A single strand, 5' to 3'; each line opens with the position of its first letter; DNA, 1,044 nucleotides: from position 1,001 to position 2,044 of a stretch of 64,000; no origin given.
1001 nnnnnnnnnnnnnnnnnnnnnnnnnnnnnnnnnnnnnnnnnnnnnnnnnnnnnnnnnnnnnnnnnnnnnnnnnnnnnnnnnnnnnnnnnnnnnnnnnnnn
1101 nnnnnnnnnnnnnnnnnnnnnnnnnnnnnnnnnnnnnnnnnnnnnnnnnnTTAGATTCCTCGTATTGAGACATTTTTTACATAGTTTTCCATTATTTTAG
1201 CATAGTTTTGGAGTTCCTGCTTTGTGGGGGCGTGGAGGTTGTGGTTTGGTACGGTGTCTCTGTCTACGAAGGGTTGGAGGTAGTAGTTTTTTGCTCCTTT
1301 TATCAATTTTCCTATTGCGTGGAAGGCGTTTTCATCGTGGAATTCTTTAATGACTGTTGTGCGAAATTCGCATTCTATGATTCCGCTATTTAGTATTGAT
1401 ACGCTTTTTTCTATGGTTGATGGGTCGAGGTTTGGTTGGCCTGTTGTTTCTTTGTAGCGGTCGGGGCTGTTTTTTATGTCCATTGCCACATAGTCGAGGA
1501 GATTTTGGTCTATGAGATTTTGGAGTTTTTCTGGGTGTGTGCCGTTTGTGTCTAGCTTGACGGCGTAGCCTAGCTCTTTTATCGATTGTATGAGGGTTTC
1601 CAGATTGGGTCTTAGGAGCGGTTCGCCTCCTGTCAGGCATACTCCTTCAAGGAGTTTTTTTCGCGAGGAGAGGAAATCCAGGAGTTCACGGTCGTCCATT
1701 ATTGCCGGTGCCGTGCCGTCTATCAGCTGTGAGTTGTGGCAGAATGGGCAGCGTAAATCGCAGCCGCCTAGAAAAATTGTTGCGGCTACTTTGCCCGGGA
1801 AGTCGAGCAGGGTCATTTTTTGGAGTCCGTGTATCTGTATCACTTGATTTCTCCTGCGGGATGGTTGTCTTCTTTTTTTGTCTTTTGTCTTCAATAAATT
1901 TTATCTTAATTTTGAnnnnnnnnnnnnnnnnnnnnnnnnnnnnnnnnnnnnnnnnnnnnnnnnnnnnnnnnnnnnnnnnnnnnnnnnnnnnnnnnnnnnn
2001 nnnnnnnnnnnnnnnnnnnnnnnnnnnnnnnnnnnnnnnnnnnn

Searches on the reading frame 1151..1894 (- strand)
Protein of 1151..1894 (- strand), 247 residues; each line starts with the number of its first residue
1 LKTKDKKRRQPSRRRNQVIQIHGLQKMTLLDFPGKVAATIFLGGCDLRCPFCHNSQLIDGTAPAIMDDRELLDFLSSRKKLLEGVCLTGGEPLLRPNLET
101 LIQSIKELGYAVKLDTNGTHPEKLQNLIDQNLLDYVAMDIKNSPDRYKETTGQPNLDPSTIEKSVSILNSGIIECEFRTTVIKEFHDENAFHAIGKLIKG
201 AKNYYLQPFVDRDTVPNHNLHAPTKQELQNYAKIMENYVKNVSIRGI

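Call 10: search_protein_families(library=pfam, proteins=[window:1151-1894:-], max_evalue=0.01)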
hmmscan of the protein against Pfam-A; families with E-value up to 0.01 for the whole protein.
window:1151-1894:- (247 aa): 3 families
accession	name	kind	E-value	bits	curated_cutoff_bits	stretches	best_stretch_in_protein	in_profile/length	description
PF04055.27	Radical_SAM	-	7.5e-20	72.2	29.5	1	40-188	2-157/166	Radical SAM superfamily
PF13353.11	Fer4_12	-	2.4e-10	41.3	22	1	36-143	6-116/137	4Fe-4S single cluster domain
PF12889.12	DUF3829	-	0.0057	16.7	26.8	1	189-241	84-137/285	Protein of unknown function (DUF3829)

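Call 12: find_encoding_contigs(protein=window:1154-1843:-, flank=6000, max_places=10)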
Protein seq(230 aa) (230 aa): no gene with exactly this product is on record in the collection.

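Call 18: find_homologous_proteins(query=window:1154-1843:-, max_evalue=1e-20)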
Query seq(230 aa) (230 aa): 8000 proteins with E <= 1e-20 among 8000 candidates; the best 120 are listed.
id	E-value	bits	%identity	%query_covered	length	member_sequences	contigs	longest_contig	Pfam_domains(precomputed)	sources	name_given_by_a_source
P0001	1.7e-145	500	97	100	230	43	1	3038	PF04055.28,PF13353.12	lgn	-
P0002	2.4e-145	500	97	100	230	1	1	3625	PF04055.28,PF13353.12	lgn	-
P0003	3.2e-144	496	97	100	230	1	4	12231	PF04055.28,PF13353.12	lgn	-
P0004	5.3e-144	496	95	100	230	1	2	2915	PF04055.28,PF13353.12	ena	-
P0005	3.5e-142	490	95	100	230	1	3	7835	PF04055.28,PF13353.12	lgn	-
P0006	1.2e-97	344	67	96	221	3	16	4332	PF04055.28,PF13353.12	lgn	-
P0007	6.6e-97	342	67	96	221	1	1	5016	PF04055.28,PF13353.12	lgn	-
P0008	2.4e-94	333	62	100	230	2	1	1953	PF04055.28,PF13353.12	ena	-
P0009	7.4e-93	328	62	100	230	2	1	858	PF04055.28,PF13353.12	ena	-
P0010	8.3e-93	328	62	100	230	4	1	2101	PF04055.28,PF13353.12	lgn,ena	-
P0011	8.0e-92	325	63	100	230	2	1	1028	PF04055.28,PF13353.12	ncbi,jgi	jgi:pyruvate formate lyase activating enzyme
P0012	1.8e-91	324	60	100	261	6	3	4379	PF04055.28,PF13353.12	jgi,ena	-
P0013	2.9e-91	323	62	100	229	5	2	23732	PF04055.28,PF13353.12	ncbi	-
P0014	2.9e-91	323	63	100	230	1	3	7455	PF04055.28,PF13353.12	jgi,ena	-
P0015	6.4e-91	322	-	-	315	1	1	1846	PF04055.28,PF13353.12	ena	-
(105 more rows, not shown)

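Call 19: find_encoding_contigs(protein=P0006, flank=4000, max_places=10)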
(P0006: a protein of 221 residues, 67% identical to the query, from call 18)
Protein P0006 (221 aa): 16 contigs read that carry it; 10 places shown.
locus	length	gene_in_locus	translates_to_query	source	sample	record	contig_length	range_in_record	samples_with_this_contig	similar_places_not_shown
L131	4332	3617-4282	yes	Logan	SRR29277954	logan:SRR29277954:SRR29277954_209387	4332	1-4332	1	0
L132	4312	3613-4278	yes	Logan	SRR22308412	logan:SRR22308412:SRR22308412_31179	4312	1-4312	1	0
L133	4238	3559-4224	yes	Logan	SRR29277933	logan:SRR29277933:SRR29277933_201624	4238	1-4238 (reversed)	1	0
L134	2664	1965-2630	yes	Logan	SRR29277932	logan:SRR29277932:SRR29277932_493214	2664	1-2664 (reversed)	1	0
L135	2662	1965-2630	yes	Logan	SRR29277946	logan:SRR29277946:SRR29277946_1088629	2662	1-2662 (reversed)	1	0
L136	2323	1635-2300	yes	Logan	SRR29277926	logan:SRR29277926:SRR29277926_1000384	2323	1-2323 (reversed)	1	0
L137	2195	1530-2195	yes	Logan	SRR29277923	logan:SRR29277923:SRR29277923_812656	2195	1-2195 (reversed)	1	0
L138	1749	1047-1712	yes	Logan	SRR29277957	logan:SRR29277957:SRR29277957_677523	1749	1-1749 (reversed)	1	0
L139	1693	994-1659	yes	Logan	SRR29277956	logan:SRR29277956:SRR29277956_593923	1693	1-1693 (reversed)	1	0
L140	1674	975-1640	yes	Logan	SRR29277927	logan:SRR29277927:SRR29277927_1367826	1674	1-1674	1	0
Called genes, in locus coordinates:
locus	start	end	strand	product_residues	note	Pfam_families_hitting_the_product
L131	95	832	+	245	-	PF00657:Lipase_GDSL, PF13472:Lipase_GDSL_2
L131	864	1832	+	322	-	PF01408:GFO_IDH_MocA, PF02894:GFO_IDH_MocA_C, PF22725:GFO_IDH_MocA_C3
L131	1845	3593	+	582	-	PF01522:Polysacc_deac_1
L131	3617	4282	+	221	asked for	PF13353:Fer4_12, PF04055:Radical_SAM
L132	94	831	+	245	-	PF00657:Lipase_GDSL, PF13472:Lipase_GDSL_2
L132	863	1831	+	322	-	PF01408:GFO_IDH_MocA, PF02894:GFO_IDH_MocA_C, PF22725:GFO_IDH_MocA_C3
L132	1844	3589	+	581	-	PF01522:Polysacc_deac_1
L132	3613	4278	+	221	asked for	PF13353:Fer4_12, PF04055:Radical_SAM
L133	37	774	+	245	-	PF00657:Lipase_GDSL, PF13472:Lipase_GDSL_2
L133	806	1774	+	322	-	PF01408:GFO_IDH_MocA, PF02894:GFO_IDH_MocA_C, PF22725:GFO_IDH_MocA_C3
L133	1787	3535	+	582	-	PF01522:Polysacc_deac_1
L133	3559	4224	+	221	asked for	PF13353:Fer4_12, PF04055:Radical_SAM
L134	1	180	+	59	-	?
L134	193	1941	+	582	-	PF01522:Polysacc_deac_1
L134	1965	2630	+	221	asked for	PF13353:Fer4_12, PF04055:Radical_SAM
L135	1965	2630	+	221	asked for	PF13353:Fer4_12, PF04055:Radical_SAM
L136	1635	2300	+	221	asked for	PF13353:Fer4_12, PF04055:Radical_SAM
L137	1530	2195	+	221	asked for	PF13353:Fer4_12, PF04055:Radical_SAM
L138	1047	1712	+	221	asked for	PF13353:Fer4_12, PF04055:Radical_SAM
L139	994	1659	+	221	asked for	PF13353:Fer4_12, PF04055:Radical_SAM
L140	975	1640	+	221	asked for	PF13353:Fer4_12, PF04055:Radical_SAM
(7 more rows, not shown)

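Call 20: find_encoding_contigs(protein=P0007, flank=4000, max_places=6)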
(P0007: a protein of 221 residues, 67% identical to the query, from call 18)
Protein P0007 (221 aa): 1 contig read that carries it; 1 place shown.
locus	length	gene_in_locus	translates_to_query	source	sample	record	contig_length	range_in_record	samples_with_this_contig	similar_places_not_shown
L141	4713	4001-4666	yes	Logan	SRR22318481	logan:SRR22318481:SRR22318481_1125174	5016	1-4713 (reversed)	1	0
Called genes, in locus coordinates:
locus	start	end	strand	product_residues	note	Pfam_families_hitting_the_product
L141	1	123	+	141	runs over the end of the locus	?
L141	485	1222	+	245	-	PF00657:Lipase_GDSL, PF13472:Lipase_GDSL_2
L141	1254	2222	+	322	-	PF01408:GFO_IDH_MocA, PF02894:GFO_IDH_MocA_C, PF22725:GFO_IDH_MocA_C3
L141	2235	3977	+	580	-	PF01522:Polysacc_deac_1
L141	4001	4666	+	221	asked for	PF13353:Fer4_12, PF04055:Radical_SAM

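Call 27: find_related_loci(query=window:1154-1843:-, collection=metagenome_contigs, flank=4000)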
Query seq(230 aa) (230 aa) in metagenome_contigs; peptide patterns used: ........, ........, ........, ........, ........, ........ (x = any residue, [..] = any of these).
600 stretches matched a pattern (row limit reached: there are more); 599 encode a relative of the query (tblastn E <= 1e-3); the best 80 are kept; 80 distinct loci.
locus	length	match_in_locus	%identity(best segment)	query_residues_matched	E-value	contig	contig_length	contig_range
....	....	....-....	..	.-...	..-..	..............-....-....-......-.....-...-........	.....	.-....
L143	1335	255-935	58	2-228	3e-100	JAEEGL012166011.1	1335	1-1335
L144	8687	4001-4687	58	2-230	5e-92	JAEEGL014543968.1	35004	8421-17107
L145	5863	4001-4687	58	2-230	2e-90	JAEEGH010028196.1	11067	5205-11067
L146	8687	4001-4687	56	2-230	1e-89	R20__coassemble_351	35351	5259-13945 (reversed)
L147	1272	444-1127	57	2-229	3e-96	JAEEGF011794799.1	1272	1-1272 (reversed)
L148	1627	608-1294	54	2-230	8e-95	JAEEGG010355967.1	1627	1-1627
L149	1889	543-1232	56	1-230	5e-93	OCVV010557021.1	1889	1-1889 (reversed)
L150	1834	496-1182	57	2-230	3e-93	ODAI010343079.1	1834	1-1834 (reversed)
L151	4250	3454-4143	56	1-230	2e-88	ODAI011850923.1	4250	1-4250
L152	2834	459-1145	55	2-230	5e-90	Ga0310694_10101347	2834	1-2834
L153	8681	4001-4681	56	4-230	4e-88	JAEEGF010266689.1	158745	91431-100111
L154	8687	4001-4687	54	2-230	1e-87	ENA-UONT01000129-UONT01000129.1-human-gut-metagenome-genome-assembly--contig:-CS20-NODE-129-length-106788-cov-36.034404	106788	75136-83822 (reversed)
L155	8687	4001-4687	55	2-230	1e-87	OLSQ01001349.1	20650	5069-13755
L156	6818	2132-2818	54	2-230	5e-87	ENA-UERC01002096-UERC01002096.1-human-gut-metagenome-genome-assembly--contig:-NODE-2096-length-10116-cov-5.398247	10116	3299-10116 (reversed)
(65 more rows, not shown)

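Call 31: find_encoding_contigs(protein=P0001, flank=1500, max_places=10)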
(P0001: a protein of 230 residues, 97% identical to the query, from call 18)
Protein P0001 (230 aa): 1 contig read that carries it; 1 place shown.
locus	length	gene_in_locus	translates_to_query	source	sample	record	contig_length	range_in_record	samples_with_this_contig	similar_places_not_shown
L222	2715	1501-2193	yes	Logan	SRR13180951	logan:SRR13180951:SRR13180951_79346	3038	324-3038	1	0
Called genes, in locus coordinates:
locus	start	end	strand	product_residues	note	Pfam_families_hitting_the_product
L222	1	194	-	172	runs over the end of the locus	?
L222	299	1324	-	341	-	PF00022:Actin, PF06723:MreB_Mbl, PF00012:HSP70, PF11104:PilM_2 (faint), PF14450:FtsA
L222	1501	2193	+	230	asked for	PF13353:Fer4_12, PF04055:Radical_SAM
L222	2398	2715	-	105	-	?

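Call 32: find_encoding_contigs(protein=P0003, flank=1500, max_places=10)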
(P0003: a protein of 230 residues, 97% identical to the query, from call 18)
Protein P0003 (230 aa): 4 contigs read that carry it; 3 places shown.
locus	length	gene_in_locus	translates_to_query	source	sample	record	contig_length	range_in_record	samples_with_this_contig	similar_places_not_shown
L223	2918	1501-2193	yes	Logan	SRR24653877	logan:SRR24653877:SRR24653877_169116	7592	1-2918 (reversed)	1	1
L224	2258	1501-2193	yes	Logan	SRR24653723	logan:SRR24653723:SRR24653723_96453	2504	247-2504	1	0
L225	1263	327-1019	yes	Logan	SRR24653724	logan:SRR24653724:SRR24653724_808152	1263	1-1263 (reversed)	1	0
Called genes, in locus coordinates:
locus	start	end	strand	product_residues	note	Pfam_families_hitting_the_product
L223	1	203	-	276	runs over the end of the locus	PF04085:MreC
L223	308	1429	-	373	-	PF00022:Actin, PF06723:MreB_Mbl, PF00012:HSP70, PF11104:PilM_2 (faint), PF14450:FtsA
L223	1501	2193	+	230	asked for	PF13353:Fer4_12, PF04055:Radical_SAM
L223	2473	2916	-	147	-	?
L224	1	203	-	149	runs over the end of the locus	?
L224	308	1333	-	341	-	PF00022:Actin, PF06723:MreB_Mbl, PF00012:HSP70, PF11104:PilM_2 (faint), PF14450:FtsA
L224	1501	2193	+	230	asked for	PF13353:Fer4_12, PF04055:Radical_SAM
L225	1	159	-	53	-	?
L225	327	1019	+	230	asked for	PF13353:Fer4_12, PF04055:Radical_SAM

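Call 33: find_encoding_contigs(protein=P0005, flank=1500, max_places=10)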
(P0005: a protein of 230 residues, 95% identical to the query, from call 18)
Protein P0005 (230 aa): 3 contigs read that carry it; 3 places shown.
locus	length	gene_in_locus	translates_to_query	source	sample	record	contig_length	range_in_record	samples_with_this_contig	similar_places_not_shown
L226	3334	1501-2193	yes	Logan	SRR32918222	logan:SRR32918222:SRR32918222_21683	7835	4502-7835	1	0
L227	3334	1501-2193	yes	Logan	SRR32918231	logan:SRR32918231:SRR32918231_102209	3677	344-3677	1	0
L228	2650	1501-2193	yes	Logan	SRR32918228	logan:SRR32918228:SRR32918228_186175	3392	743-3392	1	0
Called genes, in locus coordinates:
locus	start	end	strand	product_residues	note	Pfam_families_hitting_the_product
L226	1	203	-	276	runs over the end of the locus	PF04085:MreC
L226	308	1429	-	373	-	PF00022:Actin, PF06723:MreB_Mbl, PF00012:HSP70, PF11104:PilM_2 (faint), PF14450:FtsA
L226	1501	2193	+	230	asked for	PF13353:Fer4_12, PF04055:Radical_SAM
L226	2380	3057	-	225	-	-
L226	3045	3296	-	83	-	-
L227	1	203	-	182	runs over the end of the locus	?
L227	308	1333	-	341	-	PF00022:Actin, PF06723:MreB_Mbl, PF00012:HSP70, PF11104:PilM_2 (faint), PF14450:FtsA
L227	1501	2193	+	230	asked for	PF13353:Fer4_12, PF04055:Radical_SAM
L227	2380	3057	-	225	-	-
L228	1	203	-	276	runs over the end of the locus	PF04085:MreC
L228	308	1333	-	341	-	PF00022:Actin, PF06723:MreB_Mbl, PF00012:HSP70, PF11104:PilM_2 (faint), PF14450:FtsA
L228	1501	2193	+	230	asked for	PF13353:Fer4_12, PF04055:Radical_SAM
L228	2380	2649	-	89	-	?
